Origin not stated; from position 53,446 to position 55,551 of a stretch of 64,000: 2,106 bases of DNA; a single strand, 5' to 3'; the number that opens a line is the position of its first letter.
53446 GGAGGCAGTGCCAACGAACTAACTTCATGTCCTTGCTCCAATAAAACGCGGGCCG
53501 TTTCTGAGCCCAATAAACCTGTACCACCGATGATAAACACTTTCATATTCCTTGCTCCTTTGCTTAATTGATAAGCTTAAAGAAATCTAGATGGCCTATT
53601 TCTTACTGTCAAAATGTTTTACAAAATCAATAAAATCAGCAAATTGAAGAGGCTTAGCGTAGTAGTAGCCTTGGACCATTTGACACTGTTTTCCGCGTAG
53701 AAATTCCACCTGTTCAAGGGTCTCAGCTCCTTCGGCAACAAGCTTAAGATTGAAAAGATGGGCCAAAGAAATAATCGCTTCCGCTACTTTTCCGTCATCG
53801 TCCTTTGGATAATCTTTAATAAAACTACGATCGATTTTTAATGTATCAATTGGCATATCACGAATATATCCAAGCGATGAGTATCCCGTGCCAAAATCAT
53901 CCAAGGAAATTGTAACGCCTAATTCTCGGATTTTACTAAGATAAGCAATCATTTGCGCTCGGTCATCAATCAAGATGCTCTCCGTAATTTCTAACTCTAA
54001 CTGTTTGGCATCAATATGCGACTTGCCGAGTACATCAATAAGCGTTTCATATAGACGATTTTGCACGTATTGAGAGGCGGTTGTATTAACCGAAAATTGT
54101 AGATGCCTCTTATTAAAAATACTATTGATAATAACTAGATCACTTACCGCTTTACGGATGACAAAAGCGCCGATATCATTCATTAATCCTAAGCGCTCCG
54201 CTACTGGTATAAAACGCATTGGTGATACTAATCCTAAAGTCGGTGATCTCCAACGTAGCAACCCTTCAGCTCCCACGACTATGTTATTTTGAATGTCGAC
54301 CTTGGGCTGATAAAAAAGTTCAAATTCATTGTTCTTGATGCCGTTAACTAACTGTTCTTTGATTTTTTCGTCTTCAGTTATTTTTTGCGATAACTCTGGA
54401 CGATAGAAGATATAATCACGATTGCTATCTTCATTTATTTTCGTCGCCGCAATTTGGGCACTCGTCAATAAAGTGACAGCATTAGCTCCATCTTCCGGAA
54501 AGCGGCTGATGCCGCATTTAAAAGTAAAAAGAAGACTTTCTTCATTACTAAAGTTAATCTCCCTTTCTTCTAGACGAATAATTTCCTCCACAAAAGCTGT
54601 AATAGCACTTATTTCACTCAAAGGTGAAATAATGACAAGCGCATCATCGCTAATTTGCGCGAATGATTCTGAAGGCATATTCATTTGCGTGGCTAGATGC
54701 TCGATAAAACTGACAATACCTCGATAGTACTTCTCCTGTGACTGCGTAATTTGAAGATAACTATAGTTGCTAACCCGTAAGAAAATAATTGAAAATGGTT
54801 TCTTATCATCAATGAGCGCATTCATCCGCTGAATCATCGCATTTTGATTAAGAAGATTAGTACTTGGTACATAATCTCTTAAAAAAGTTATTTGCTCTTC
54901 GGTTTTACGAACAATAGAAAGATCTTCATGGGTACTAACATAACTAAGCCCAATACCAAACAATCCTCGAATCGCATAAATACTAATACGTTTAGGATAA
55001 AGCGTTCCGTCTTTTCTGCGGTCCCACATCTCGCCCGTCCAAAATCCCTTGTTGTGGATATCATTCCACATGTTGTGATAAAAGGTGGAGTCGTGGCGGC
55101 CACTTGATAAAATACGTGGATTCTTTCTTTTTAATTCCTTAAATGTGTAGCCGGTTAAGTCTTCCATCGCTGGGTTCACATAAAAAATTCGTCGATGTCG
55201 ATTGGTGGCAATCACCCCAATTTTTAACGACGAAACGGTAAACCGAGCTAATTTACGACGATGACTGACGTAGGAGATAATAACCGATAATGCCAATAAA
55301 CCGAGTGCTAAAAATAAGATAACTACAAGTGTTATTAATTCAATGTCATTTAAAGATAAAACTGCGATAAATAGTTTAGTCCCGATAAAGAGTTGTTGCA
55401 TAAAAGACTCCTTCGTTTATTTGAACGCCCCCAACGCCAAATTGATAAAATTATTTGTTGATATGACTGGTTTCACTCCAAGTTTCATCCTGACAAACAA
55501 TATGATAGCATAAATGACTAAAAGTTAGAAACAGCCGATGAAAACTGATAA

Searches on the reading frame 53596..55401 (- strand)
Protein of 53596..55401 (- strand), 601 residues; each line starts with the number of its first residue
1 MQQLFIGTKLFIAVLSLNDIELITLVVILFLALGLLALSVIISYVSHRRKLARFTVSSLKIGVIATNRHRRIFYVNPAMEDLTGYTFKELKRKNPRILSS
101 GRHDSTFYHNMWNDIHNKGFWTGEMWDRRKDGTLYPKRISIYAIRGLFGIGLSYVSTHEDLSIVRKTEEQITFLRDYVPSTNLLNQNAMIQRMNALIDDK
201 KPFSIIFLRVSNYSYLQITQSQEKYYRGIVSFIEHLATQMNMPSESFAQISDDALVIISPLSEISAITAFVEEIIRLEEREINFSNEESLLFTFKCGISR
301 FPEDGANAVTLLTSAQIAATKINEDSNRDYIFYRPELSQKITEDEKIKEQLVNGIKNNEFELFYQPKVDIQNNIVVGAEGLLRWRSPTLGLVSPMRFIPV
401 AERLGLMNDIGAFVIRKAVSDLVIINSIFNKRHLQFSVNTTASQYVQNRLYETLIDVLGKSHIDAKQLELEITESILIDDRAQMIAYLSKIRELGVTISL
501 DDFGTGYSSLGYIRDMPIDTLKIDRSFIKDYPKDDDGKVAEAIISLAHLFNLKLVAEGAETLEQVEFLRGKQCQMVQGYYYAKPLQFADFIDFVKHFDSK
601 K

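Call 39: find_encoding_contigs(protein=window:53596-55401:-, flank=10000, max_places=3)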
Protein window:53596-55401:- (601 aa): 3 contigs read that carry it; 3 places shown.
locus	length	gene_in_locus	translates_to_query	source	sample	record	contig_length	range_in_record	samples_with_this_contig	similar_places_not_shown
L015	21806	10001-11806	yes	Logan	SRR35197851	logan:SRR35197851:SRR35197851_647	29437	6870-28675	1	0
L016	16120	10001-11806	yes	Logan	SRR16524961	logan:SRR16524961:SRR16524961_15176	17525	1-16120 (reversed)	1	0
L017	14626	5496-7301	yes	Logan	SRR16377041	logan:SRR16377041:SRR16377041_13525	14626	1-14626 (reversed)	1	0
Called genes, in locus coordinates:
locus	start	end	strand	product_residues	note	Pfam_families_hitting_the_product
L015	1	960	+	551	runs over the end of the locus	PF00890:FAD_binding_2 (faint), PF01134:GIDA (faint), PF01266:DAO (faint), PF07992:Pyr_redox_2, PF13738:Pyr_redox_3, PF00070:Pyr_redox, PF02852:Pyr_redox_dim, PF00581:Rhodanese, +2 more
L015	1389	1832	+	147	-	PF00583:Acetyltransf_1, PF13673:Acetyltransf_10, PF13508:Acetyltransf_7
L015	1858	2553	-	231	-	PF06912:DUF1275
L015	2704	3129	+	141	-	PF12802:MarR_2, PF22381:Staph_reg_Sar_Rot (faint), PF01047:MarR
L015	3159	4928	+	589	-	PF00664:ABC_membrane, PF00005:ABC_tran, PF02463:SMC_N (faint)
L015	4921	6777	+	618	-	PF00664:ABC_membrane, PF00005:ABC_tran, PF02463:SMC_N (faint)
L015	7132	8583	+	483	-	PF01212:Beta_elim_lyase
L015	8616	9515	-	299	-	PF00989:PAS, PF13188:PAS_8 (weak), PF08448:PAS_4 (weak), PF13426:PAS_9 (weak), PF00990:GGDEF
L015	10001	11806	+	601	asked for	PF00989:PAS, PF13426:PAS_9, PF00563:EAL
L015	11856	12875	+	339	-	PF01370:Epimerase, PF13460:NAD_binding_10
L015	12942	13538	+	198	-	-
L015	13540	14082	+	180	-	PF00583:Acetyltransf_1 (weak)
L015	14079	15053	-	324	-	PF01408:GFO_IDH_MocA, PF22725:GFO_IDH_MocA_C3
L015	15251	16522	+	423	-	PF25390:WD40_RLD, PF13540:RCC1_2, PF00415:RCC1, PF13540:RCC1_2, PF00415:RCC1 (weak), PF13540:RCC1_2 (weak), PF00415:RCC1, PF25390:WD40_RLD, +1 more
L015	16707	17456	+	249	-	PF03372:Exo_endo_phos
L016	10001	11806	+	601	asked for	PF00989:PAS, PF13426:PAS_9, PF00563:EAL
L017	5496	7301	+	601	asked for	PF00989:PAS, PF13426:PAS_9, PF00563:EAL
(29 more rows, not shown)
